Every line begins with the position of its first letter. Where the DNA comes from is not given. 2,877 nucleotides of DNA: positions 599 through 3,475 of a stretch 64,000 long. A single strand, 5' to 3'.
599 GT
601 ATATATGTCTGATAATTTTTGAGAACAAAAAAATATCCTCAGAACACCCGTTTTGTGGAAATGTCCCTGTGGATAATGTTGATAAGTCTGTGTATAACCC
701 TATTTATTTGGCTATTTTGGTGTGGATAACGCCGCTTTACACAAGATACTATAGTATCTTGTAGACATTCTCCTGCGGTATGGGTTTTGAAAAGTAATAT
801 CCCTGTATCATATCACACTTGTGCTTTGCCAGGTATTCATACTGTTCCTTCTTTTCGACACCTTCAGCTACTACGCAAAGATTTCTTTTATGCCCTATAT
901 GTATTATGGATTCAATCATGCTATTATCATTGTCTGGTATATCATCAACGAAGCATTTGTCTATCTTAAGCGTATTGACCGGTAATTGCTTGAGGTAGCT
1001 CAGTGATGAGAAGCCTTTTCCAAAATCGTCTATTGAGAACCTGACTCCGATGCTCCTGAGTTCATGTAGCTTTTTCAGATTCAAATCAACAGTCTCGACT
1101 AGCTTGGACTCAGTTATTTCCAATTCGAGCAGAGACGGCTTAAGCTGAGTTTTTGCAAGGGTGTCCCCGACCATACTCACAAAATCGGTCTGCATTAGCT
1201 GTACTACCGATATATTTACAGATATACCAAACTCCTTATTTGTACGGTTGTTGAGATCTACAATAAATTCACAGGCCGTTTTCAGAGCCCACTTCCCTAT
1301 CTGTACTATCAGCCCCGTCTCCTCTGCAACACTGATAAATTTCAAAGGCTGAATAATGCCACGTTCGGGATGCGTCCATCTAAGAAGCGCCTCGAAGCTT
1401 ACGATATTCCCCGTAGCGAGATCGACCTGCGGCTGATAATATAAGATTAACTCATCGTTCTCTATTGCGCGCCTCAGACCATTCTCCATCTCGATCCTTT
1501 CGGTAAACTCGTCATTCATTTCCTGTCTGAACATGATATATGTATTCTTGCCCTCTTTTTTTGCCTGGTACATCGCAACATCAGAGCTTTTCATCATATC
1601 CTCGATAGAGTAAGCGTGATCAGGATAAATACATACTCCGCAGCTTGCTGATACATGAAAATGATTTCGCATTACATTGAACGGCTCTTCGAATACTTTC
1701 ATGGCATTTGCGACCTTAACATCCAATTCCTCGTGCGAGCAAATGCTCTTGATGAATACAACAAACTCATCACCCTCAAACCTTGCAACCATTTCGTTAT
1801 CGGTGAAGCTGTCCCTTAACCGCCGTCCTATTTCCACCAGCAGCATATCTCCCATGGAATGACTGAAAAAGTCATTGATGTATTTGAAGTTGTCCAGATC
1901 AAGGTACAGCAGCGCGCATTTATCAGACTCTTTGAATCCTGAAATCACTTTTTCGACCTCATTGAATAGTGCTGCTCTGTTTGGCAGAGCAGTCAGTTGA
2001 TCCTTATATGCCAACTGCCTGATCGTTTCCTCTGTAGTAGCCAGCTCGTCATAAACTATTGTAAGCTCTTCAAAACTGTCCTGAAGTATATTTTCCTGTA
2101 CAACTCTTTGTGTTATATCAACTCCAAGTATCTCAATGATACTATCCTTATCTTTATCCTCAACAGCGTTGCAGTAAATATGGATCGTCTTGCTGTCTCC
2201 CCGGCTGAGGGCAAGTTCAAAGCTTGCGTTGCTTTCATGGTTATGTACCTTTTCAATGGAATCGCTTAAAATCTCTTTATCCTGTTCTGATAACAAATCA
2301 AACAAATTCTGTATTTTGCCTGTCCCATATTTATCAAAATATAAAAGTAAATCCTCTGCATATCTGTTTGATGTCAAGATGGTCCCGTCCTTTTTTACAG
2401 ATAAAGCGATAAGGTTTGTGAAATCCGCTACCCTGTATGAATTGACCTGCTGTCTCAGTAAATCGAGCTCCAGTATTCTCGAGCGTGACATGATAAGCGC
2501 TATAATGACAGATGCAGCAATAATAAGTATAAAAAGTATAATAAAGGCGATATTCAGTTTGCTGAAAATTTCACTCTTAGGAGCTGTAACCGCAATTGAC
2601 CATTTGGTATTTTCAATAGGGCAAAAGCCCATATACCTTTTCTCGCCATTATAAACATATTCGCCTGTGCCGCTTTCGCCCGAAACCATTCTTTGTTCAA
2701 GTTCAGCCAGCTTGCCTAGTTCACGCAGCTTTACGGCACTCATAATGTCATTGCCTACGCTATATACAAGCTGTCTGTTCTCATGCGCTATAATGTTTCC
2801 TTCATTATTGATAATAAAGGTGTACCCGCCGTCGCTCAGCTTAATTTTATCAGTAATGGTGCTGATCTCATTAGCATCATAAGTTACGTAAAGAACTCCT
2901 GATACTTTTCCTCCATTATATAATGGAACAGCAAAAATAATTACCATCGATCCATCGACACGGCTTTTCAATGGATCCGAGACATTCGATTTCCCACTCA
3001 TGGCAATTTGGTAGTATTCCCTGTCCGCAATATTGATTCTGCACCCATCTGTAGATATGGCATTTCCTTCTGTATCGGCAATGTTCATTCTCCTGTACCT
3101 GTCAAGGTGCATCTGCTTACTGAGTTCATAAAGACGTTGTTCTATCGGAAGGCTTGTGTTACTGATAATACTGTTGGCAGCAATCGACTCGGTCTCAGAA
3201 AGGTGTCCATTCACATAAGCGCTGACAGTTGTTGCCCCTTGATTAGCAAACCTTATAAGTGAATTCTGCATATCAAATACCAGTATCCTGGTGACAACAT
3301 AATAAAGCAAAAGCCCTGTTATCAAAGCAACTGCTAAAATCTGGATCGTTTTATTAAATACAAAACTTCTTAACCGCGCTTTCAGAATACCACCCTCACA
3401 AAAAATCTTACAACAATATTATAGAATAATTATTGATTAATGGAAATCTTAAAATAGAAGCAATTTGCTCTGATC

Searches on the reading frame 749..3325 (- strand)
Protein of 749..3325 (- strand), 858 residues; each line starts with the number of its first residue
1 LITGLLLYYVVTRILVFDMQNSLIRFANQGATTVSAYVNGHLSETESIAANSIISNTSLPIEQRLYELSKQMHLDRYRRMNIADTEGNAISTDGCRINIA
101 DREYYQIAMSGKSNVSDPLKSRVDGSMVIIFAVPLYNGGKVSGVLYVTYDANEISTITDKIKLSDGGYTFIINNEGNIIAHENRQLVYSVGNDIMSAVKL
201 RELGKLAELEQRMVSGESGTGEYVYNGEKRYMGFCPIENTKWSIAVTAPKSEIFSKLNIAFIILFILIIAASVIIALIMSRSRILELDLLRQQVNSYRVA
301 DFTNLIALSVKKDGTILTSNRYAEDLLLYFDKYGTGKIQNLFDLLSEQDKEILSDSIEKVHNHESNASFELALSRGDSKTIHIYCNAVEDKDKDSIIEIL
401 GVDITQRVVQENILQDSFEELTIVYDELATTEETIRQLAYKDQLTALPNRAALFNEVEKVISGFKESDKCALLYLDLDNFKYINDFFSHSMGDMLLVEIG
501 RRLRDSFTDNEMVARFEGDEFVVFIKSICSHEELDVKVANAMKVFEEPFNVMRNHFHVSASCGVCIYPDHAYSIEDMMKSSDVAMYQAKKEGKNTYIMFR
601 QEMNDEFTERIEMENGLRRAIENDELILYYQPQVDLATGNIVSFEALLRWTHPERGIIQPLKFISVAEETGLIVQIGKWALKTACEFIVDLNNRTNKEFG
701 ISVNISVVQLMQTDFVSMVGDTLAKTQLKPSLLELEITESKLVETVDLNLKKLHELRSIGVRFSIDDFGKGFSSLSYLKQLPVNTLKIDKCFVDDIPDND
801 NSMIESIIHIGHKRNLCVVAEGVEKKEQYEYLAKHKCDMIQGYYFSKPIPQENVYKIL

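Call 83: search_protein_families(library=ncbifam, proteins=[window:749-3325:-], max_evalue=1e-10)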
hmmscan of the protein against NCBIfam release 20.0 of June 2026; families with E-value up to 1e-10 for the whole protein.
window:749-3325:- (858 aa): 27 families (the best 25 are shown)
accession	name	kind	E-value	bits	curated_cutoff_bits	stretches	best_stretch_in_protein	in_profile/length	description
NF045675.1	PhdiestaseDibA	equivalog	3.1e-124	415.6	980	1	429-854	193-621/623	phosphodiesterase DibA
NF007474.0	PRK10060.1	equivalog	4.7e-112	375.4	782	1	430-854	228-650/663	cyclic di-GMP phosphodiesterase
NF052458.1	PhdiestGepA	equivalog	3.1e-111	373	1200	1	410-853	399-836/840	phosphodiesterase GepA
NF008467.0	PRK11359.1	equivalog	4.1e-104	349.2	857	1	426-854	363-788/800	oxygen-sensing cyclic-di-GMP phosphodiesterase DosP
NF053781.1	cdiGMPphdstlr2612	equivalog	1.5e-98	330.9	1600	1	435-856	836-1263/1268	Tlr1612 family c-di-GMP phosphodiesterase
NF008807.1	PRK11829.1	equivalog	1.6e-82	277.7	733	1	428-853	231-657/670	biofilm formation regulator HmsP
NF007298.0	PRK09776.1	equivalog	4e-66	223.7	1135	1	423-853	665-1101/1111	diguanylate cyclase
NF007839.0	PRK10551.1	equivalog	1.7e-45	155.6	461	1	610-856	261-508/518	cyclic di-GMP phosphodiesterase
NF052596.1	RR_EAL_PvrR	equivalog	4.2e-44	150.8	580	1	602-856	130-387/398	response regulator cyclic di-GMP phosphodiesterase PvrR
NF007423.1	PRK09966.1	equivalog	2.9e-41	141.7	325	1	419-589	219-390/390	diguanylate cyclase DgcN/YfiN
NF045673.1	c-di-GMPRcptLapD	equivalog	5.2e-39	134.1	1020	1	414-850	211-646/647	cyclic di-GMP receptor LapD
TIGR00254.1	GGDEF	domain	4.4e-37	127.3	37.4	1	437-598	3-166/168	diguanylate cyclase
NF008281.1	PRK11059.1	equivalog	1.5e-34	119.4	663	1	418-850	200-631/633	RNase E specificity factor CsrD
NF007135.0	PRK09581.1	equivalog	3.2e-29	102.1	474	1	428-597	281-453/457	PleD family two-component system response regulator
NF007380.0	PRK09894.1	equivalog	8.9e-29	100.8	256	1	401-601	86-289/296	diguanylate cyclase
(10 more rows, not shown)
